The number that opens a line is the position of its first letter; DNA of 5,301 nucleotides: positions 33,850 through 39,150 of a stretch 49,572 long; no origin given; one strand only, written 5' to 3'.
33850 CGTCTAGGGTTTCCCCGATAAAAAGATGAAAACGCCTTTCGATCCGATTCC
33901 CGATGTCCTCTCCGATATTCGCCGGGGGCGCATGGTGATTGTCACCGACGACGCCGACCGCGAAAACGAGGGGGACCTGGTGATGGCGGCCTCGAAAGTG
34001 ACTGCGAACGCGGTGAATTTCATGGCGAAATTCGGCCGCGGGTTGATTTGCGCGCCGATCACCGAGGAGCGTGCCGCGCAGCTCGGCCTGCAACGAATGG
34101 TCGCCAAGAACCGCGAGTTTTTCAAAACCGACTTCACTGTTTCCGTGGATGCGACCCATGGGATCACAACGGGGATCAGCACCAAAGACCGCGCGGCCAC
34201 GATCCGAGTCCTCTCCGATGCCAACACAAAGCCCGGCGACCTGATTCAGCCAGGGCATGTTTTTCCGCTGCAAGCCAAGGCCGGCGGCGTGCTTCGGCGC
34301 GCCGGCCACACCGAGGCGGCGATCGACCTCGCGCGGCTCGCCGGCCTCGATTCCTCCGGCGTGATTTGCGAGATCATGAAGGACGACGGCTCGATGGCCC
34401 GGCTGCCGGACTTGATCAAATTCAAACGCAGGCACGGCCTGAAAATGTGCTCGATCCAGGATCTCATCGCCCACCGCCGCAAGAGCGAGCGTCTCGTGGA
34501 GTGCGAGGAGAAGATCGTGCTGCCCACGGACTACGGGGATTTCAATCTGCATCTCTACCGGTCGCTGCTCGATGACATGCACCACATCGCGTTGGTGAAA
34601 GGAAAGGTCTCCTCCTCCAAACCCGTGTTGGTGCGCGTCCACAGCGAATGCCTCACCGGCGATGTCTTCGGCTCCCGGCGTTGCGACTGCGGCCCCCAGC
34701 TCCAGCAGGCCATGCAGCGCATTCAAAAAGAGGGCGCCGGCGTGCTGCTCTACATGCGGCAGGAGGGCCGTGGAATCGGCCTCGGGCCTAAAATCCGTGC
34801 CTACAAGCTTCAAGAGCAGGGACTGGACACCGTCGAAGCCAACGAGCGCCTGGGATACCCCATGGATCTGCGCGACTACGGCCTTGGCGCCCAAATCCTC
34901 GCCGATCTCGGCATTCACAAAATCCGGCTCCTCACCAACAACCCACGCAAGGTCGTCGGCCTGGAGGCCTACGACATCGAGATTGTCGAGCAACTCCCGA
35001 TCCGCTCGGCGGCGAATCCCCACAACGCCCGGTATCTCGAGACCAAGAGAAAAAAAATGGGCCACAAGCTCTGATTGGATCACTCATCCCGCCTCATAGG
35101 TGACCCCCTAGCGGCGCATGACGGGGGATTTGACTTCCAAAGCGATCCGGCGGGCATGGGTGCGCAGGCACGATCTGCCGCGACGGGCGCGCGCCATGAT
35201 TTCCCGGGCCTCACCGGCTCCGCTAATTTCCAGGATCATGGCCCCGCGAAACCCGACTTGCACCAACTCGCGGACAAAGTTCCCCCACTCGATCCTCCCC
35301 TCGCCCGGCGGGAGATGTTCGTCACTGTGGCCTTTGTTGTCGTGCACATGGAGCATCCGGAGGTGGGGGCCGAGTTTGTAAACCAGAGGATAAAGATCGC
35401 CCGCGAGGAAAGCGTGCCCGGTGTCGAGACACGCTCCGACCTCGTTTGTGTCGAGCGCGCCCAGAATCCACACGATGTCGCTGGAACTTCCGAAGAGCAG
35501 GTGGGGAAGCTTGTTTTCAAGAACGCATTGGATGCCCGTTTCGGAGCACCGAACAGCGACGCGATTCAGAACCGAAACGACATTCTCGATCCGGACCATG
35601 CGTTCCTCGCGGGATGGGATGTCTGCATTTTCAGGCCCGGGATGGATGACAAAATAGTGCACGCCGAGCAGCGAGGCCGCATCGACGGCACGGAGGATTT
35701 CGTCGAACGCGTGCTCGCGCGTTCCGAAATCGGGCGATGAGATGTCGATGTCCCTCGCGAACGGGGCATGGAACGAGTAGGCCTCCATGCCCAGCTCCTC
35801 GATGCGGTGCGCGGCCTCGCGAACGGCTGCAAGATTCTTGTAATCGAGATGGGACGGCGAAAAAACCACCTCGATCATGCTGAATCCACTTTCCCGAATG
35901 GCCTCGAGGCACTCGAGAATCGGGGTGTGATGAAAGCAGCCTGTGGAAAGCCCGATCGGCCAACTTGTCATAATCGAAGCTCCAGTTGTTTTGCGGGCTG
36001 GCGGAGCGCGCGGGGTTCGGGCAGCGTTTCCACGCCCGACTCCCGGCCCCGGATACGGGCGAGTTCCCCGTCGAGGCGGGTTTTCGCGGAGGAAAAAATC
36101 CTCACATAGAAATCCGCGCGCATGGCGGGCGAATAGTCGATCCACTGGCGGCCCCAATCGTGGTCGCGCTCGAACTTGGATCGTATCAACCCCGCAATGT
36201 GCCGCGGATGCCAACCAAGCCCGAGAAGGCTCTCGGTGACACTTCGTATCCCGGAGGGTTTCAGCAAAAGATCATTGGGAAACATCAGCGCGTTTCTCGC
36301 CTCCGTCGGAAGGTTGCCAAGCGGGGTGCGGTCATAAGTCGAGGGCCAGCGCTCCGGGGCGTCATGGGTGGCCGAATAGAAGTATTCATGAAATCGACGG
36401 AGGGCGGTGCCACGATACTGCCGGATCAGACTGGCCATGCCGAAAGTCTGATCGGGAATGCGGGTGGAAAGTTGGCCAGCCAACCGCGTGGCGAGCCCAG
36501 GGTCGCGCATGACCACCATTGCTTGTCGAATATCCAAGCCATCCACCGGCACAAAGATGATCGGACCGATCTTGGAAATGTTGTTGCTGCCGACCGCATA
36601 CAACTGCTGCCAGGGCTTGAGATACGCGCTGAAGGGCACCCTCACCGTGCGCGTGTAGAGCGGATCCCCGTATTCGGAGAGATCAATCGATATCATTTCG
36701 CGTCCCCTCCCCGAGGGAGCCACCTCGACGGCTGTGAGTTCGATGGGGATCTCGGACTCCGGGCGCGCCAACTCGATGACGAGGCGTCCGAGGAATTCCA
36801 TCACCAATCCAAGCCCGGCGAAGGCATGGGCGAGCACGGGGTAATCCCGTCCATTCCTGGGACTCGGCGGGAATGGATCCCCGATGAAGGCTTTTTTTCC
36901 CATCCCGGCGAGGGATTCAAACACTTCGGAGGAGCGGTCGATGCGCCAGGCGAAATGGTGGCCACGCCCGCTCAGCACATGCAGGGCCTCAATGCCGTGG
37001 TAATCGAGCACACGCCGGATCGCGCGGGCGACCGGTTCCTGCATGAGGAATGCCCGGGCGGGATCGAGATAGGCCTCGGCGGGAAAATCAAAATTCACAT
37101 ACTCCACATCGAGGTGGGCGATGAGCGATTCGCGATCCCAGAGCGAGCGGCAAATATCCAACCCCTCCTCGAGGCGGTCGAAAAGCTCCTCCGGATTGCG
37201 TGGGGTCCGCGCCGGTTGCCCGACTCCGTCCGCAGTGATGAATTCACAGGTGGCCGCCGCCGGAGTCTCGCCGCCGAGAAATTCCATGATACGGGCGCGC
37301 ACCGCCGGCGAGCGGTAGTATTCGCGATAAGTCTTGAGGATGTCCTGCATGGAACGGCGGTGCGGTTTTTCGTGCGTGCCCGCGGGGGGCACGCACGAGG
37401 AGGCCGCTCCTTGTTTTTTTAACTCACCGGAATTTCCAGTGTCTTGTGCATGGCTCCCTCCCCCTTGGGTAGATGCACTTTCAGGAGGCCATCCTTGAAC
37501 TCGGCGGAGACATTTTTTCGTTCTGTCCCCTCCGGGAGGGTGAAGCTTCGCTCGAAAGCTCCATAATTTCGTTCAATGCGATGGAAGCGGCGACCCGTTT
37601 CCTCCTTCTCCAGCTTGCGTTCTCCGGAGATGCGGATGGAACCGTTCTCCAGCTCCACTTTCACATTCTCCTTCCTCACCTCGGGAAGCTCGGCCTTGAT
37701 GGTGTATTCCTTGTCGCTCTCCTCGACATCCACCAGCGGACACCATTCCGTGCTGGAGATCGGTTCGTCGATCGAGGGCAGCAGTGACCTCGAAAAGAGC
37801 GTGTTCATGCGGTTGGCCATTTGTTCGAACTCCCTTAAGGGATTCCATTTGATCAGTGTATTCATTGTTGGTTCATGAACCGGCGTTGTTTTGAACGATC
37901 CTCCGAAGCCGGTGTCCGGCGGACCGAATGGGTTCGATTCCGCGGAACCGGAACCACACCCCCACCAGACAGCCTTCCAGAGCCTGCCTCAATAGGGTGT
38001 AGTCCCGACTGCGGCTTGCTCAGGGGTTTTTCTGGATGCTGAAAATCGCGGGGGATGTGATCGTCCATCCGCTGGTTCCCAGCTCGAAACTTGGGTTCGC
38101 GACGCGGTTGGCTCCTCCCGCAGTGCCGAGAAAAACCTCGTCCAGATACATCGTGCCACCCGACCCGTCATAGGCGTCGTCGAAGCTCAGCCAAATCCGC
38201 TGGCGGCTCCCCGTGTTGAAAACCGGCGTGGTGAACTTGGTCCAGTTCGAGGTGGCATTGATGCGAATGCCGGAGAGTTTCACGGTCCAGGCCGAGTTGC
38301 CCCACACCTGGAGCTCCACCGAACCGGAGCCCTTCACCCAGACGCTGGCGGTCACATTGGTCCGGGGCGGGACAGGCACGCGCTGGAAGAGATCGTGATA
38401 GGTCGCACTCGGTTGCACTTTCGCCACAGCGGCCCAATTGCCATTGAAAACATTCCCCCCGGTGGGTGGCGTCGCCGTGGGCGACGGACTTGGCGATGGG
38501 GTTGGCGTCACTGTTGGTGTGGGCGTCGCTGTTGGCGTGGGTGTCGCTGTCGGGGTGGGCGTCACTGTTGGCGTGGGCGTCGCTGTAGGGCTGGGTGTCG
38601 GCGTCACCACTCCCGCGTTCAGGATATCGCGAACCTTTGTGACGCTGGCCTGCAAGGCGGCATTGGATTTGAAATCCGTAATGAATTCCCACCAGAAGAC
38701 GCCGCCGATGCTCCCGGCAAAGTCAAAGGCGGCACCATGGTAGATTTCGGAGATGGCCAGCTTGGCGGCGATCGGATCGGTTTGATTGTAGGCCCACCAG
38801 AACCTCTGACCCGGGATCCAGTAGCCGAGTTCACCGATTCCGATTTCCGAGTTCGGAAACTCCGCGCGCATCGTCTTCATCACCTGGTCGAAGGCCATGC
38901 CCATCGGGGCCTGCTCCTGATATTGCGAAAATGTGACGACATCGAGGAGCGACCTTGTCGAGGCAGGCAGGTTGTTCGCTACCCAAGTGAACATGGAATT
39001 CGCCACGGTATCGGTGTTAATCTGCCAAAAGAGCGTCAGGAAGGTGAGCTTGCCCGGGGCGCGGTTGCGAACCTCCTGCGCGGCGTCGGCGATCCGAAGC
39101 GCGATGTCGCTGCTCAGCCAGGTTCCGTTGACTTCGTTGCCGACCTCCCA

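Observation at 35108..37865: Heat-shock-linked three-gene operon: sHsp, a 474-aa protein with AEP primase-polymerase-like motifs, and an EndoIV-fold TIM barrel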

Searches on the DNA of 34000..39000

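Call 47: search_rna_families(source=window, start=34000, end=39000, threshold=evalue, max_evalue=1)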
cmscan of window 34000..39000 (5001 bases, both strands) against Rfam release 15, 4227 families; matches with E-value up to 1: 0.
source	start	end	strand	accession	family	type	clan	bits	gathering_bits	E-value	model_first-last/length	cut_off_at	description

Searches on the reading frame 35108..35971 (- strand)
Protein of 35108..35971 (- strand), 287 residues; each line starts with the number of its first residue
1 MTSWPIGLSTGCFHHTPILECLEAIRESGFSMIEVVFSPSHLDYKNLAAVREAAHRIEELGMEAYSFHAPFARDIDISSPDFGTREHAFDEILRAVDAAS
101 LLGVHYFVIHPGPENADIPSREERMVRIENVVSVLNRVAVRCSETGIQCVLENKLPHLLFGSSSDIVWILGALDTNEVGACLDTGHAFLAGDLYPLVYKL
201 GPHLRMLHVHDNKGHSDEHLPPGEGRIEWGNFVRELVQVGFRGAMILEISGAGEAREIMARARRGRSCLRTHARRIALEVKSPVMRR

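Call 3: search_protein_families(library=pfam, proteins=[window:35108-35971:-], max_evalue=1)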
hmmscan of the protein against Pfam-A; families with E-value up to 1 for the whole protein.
window:35108-35971:- (287 aa): 1 family
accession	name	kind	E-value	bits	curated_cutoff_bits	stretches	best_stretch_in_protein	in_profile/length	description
PF01261.30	AP_endonuc_2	-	1.5e-40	140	31.1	1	22-263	1-240/249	Xylose isomerase-like TIM barrel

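Call 4: search_protein_families(library=ncbifam, proteins=[window:35108-35971:-], max_evalue=1)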
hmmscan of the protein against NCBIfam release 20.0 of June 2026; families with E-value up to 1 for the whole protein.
window:35108-35971:- (287 aa): 19 families
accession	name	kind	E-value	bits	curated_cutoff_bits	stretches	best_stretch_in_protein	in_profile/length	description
NF041277.1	coba_remo_CbiR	equivalog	2.6e-17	63.2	105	1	30-249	25-234/249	cobamide remodeling phosphodiesterase CbiR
NF007360.0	PRK09856.1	equivalog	3.3e-12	46.5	305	1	7-250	4-249/276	fructoselysine 3-epimerase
TIGR00587.1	nfo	subfamily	1.5e-09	37.5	129.65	1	66-191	67-186/279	deoxyribonuclease IV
TIGR03234.1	OH-pyruv-isom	equivalog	4.7e-09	35.9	353.45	1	12-255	10-246/254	hydroxypyruvate isomerase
NF051856.1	PsicseEpim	equivalog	9.7e-08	32.1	300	1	22-248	22-244/287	D-psicose 3-epimerase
NF041099.2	keto_glucon_epim_IolO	equivalog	5.9e-07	29.1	300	1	20-254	25-251/269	5-keto-L-gluconate epimerase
NF007441.0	PRK09989.1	equivalog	1.3e-06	28.4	412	1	12-251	11-243/258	HPr family phosphocarrier protein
TIGR04379.1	myo_inos_iolE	equivalog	3.4e-06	26.8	290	1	128-210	128-210/290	myo-inosose-2 dehydratase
NF002197.0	PRK01060.1-2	equivalog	1e-05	24.8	376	1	59-191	66-195/289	deoxyribonuclease IV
NF043033.1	OxoTetrIsom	equivalog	5.7e-05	23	325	1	12-249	11-237/251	2-oxo-tetronate isomerase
NF002199.0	PRK01060.1-4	equivalog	0.00021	20.5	315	1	75-191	74-187/282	deoxyribonuclease IV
NF002198.0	PRK01060.1-3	equivalog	0.00026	20.7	244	1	43-215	35-200/253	deoxyribonuclease IV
NF002196.0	PRK01060.1-1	equivalog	0.00044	19.6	333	1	50-191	51-187/297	deoxyribonuclease IV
TIGR02631.1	xylA_Arthro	equivalog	0.001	18.1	447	1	66-147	91-172/382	xylose isomerase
NF009689.0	PRK13210.1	subfamily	0.0039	16.4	200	1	218-273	225-279/286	L-ribulose-5-phosphate 3-epimerase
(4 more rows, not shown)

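Call 8: search_protein_families(library=padloc, proteins=[window:35108-35971:-], max_evalue=1)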
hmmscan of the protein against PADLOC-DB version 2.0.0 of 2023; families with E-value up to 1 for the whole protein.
window:35108-35971:- (287 aa): 0 families

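Call 18: search_solved_structures(query=window:35108-35971:-, max_evalue=0.01, show_alignments=2)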
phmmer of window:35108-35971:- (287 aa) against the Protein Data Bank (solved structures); distinct sequences matched with E-value up to 0.01: 28.
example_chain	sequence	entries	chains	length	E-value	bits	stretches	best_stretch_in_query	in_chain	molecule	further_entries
3wqo_A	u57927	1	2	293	1.2e-18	71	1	6-252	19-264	Uncharacterized protein MJ1311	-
4xsl_A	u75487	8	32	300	6e-09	39.2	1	27-248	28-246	D-tagatose 3-epimerase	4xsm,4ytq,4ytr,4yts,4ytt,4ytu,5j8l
2ou4_A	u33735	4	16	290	7.9e-09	38.8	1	28-248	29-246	D-tagatose 3-epimerase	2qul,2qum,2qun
4pgl_A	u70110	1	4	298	1.2e-08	38.2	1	25-248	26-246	D-tagatose 3-epimerase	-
4q7i_A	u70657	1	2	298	2.8e-08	37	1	28-248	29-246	D-tagatose 3-epimerase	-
4pfh_A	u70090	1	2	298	1.4e-07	34.7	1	28-248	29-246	D-tagatose 3-epimerase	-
3ayt_A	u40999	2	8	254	2.4e-07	33.9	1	65-268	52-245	Putative uncharacterized protein TTHB071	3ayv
3vnk_A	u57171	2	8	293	4.5e-07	33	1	22-248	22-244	Xylose isomerase domain protein TIM barrel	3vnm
3vni_A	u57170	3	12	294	4.5e-07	33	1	22-248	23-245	Xylose isomerase domain protein TIM barrel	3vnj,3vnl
7e9w_A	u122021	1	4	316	5.7e-07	32.7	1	22-248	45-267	D-psicose 3-epimerase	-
3u0h_A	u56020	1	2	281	6.6e-07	32.5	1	119-263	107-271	Xylose isomerase domain protein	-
8yeb_A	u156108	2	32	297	8.7e-07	32.1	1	10-250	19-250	Ketose 3-epimerase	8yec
5zfs_A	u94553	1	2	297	8.7e-07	32.1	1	10-250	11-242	D-allulose-3-epimerase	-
7x7w_A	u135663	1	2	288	2.2e-05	27.5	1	21-248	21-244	D-PSICOSE 3-EPIMERASE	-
1k77_A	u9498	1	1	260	7.5e-05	25.7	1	12-253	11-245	Hypothetical protein ygbM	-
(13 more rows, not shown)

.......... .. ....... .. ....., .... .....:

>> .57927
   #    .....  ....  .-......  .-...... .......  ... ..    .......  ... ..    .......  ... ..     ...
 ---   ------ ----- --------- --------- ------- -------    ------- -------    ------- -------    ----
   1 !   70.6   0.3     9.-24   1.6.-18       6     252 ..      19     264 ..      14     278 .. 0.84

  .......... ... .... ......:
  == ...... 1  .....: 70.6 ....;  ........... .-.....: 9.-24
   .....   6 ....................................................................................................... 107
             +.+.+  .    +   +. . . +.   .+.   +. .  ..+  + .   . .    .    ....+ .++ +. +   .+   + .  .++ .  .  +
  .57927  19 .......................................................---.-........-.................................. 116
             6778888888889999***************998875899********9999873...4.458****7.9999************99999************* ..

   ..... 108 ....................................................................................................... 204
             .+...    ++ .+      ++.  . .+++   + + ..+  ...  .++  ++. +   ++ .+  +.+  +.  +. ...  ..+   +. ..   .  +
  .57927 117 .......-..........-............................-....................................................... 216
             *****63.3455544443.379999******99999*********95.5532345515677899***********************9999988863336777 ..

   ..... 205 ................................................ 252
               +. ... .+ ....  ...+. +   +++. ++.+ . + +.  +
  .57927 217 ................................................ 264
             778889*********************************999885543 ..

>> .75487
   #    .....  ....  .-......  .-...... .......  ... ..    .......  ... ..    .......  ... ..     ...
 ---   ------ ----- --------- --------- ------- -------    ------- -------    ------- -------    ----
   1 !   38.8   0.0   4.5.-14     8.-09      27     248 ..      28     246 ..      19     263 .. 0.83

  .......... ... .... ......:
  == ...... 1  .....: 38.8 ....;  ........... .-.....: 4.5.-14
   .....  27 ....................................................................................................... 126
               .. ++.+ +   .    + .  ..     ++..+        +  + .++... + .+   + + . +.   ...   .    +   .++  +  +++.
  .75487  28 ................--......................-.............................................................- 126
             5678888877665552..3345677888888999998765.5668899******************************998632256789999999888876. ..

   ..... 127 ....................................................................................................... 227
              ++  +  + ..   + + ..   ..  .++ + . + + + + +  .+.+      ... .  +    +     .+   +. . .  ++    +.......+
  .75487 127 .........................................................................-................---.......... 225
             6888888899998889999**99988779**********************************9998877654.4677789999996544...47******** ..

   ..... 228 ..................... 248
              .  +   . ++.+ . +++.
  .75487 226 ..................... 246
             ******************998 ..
